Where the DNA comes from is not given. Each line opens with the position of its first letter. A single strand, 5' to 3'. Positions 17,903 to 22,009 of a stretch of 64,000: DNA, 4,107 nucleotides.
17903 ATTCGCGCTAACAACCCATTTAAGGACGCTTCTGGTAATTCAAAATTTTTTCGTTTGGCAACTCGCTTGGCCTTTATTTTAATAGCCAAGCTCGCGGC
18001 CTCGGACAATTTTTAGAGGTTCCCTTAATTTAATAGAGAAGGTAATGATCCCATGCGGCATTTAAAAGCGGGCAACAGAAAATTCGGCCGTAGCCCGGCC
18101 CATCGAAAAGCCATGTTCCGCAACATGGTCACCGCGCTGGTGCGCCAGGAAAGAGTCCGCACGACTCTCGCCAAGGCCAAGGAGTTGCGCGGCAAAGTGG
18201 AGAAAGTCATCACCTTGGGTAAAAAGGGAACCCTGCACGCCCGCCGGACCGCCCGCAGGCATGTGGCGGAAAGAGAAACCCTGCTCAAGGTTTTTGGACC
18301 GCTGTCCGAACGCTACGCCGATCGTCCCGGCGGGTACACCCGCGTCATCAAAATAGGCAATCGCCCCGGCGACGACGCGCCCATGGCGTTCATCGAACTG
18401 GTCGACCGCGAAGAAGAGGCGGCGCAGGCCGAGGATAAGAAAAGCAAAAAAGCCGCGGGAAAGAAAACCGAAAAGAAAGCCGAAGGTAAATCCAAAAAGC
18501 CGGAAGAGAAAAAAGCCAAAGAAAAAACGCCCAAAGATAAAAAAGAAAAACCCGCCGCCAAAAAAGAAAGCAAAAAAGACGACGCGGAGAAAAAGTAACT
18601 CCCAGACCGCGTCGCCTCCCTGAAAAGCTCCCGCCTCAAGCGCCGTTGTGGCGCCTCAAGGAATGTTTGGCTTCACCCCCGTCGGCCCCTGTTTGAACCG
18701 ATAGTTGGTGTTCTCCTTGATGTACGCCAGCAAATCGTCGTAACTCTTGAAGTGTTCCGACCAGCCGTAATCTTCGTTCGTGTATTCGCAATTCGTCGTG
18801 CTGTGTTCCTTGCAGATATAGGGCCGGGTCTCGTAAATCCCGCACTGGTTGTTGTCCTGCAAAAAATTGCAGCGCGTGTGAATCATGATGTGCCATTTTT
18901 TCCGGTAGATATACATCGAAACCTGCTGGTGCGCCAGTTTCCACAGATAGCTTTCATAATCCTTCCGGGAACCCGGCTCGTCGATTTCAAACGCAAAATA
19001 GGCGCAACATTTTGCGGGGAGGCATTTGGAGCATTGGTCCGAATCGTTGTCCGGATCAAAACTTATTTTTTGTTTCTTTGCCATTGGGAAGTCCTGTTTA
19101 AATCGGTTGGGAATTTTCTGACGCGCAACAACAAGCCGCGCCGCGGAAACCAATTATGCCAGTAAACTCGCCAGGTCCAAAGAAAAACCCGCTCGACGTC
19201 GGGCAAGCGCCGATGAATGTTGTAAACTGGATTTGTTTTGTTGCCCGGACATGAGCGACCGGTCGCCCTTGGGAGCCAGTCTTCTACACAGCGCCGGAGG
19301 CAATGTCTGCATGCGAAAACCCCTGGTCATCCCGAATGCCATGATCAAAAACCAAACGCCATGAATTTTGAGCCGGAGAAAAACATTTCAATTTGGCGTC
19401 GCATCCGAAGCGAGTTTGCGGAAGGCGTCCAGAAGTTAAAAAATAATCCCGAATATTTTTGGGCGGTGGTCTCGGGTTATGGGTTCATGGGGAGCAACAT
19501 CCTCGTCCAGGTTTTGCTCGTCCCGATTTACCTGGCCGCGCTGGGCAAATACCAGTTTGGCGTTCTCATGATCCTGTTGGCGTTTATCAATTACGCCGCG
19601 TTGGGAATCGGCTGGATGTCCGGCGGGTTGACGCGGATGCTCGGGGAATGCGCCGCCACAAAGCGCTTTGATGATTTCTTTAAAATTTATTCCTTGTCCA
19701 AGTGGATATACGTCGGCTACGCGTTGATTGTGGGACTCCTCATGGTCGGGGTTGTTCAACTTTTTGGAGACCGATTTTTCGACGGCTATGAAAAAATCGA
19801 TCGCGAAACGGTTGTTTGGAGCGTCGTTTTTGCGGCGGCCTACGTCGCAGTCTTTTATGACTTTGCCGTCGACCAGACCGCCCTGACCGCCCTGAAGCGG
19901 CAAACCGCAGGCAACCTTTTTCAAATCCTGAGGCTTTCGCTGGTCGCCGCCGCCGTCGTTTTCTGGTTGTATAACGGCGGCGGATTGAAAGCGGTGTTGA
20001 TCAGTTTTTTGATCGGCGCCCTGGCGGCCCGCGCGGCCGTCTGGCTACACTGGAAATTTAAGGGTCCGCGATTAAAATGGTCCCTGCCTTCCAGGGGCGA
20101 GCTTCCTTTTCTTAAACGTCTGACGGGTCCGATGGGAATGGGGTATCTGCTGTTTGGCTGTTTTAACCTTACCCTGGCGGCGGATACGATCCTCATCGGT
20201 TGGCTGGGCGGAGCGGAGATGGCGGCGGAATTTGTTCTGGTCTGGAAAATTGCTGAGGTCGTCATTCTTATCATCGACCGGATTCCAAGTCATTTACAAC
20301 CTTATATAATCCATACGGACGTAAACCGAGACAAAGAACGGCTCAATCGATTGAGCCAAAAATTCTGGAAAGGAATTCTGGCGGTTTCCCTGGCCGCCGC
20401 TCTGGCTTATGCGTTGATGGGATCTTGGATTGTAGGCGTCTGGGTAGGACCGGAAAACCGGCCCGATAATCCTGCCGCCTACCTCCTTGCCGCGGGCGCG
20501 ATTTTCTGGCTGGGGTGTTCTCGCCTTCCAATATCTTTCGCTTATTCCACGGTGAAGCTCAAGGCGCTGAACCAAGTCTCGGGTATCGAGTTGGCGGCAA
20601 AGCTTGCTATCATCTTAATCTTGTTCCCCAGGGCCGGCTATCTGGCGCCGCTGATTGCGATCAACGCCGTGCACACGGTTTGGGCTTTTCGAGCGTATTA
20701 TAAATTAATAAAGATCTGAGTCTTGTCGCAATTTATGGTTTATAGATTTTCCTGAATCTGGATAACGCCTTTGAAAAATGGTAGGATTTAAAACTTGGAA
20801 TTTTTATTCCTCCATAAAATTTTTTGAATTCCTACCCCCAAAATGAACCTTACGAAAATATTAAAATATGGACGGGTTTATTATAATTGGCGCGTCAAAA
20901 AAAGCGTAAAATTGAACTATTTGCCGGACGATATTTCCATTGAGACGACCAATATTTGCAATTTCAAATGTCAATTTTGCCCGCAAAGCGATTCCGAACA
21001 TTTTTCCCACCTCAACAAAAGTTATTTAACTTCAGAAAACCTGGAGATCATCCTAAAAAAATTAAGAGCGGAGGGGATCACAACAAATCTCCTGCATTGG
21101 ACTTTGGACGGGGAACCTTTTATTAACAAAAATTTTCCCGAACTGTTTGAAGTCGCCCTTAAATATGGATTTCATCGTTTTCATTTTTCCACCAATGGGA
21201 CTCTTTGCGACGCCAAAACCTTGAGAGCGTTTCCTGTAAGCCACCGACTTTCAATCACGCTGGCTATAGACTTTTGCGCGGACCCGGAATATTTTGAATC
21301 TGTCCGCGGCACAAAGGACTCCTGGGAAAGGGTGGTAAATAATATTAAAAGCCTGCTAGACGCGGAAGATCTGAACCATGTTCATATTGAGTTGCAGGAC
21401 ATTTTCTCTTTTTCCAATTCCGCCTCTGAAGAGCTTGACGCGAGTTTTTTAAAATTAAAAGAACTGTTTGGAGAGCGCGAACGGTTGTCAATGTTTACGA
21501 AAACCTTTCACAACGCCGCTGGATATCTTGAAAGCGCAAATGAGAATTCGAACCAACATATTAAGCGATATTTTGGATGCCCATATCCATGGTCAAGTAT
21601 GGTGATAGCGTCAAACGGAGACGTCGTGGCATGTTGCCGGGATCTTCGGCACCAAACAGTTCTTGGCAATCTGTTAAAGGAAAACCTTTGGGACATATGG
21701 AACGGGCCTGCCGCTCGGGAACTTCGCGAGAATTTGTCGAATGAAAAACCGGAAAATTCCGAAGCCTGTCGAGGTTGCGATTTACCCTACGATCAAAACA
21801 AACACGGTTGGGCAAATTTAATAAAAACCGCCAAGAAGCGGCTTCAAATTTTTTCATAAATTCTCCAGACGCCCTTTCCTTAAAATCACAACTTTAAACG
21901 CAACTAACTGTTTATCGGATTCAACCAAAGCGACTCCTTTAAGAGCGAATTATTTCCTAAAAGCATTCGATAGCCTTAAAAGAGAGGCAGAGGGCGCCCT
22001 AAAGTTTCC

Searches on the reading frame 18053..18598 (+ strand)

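Call 64: search_protein_families(library=pfam, proteins=[window:18053-18598:+], max_evalue=0.001)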
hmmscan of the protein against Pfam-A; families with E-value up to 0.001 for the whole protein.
window:18053-18598:+ (181 aa): 1 family
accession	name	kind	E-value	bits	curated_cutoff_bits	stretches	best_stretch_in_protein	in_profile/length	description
PF01196.24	Ribosomal_L17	-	2e-36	125.2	27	1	21-117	1-97/97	Ribosomal protein L17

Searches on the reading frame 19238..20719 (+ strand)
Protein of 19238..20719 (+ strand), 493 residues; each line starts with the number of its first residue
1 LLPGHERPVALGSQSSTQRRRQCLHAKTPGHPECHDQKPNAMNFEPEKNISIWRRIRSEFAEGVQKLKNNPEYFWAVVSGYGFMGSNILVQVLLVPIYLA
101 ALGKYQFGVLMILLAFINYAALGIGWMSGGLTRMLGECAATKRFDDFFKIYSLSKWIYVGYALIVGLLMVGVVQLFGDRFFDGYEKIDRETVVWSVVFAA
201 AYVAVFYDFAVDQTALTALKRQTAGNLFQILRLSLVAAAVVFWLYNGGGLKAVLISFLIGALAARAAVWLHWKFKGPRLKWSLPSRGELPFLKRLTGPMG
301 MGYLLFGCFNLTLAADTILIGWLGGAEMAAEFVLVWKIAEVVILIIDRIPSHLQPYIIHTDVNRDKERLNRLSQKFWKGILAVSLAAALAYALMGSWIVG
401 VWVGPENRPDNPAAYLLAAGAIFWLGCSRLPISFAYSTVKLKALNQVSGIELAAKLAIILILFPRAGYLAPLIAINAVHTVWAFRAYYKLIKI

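Call 27: search_protein_families(library=pfam, proteins=[window:19238-20719:+], max_evalue=0.001)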
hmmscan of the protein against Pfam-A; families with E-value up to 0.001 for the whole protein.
window:19238-20719:+ (493 aa): 0 families

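Call 52: search_protein_families(library=ncbifam, proteins=[window:19238-20719:+], max_evalue=0.01)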
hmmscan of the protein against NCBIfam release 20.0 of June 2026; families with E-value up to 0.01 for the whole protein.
window:19238-20719:+ (493 aa): 1 family
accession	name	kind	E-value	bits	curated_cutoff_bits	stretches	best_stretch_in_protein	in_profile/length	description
NF041503.1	WZX_like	subfamily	7.7e-09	35.1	300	1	147-401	86-337/429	O-unit flippase-like protein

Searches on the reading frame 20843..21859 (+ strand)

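Call 27: search_protein_families(library=pfam, proteins=[window:20843-21859:+], max_evalue=0.001)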
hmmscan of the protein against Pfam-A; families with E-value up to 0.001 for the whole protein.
window:20843-21859:+ (338 aa): 2 families
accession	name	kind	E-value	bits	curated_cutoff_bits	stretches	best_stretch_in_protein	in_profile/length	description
PF13186.11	SPASM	-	3.5e-17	62.9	21.5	1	246-313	1-67/67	Iron-sulfur cluster-binding domain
PF04055.27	Radical_SAM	-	3.9e-14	53.6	29.5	1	33-174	1-139/166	Radical SAM superfamily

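Call 52: search_protein_families(library=ncbifam, proteins=[window:20843-21859:+], max_evalue=0.01)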
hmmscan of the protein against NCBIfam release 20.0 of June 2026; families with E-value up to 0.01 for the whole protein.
window:20843-21859:+ (338 aa): 55 families (the best 25 are shown)
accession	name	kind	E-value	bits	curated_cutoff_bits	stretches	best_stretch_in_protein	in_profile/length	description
NF033640.1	N_Twi_rSAM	subfamily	1.3e-21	77.1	170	2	246-315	5-72/398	twitch domain-containing radical SAM protein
TIGR04321.1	spiroSPASM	subfamily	3.1e-17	62.4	250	1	24-313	226-503/510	spiro-SPASM protein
NF050035.1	rSAM_WgK_link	exception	2.1e-14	53.3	650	1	27-171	7-143/367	radical SAM/SPASM peptide maturase WgkB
TIGR04250.1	SCM_rSAM_ScmE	equivalog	4.8e-13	48.7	400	1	28-172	2-138/358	SynChlorMet cassette radical SAM/SPASM protein ScmE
TIGR04317.1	W_rSAM_matur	equivalog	1.6e-11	43.9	380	1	31-175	6-140/349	tungsten cofactor oxidoreductase radical SAM maturase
TIGR02666.1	moaA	equivalog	1.3e-10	40.8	284.05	1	30-175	11-154/336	GTP 3',8-cyclase MoaA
TIGR04055.1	rSAM_NirJ2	equivalog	2.3e-10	40.5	500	1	31-174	2-136/326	putative heme d1 biosynthesis radical SAM protein NirJ2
TIGR04403.1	rSAM_skfB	equivalog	4e-10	39.1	300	1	8-175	84-240/402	sporulation killing factor system radical SAM maturase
TIGR02668.1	moaA_archaeal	equivalog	4.2e-10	39.1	325.25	1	31-220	12-198/303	GTP 3',8-cyclase MoaA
TIGR04133.1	rSAM_w_lipo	hypoth_equivalog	6.6e-10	38.4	425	1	30-179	25-168/350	TIGR04133 family radical SAM/SPASM protein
TIGR03962.1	mycofact_rSAM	equivalog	1.1e-09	37.9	265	1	32-183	15-155/339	mycofactocin radical SAM maturase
TIGR04303.1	GeoRSP_rSAM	equivalog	1.9e-09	37.6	400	1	31-174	7-139/325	GeoRSP system radical SAM/SPASM protein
NF012164.0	AlbA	equivalog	3.9e-09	35.5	850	1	27-175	111-251/442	subtilosin maturase AlbA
TIGR04311.1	rSAM_Geo_metal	subfamily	4.4e-09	35.9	400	1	28-176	2-144/423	radical SAM/SPASM family putative metalloenzyme maturase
TIGR04054.1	rSAM_NirJ1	equivalog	1.1e-08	34.1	650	1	32-174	39-172/387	putative heme d1 biosynthesis radical SAM protein NirJ1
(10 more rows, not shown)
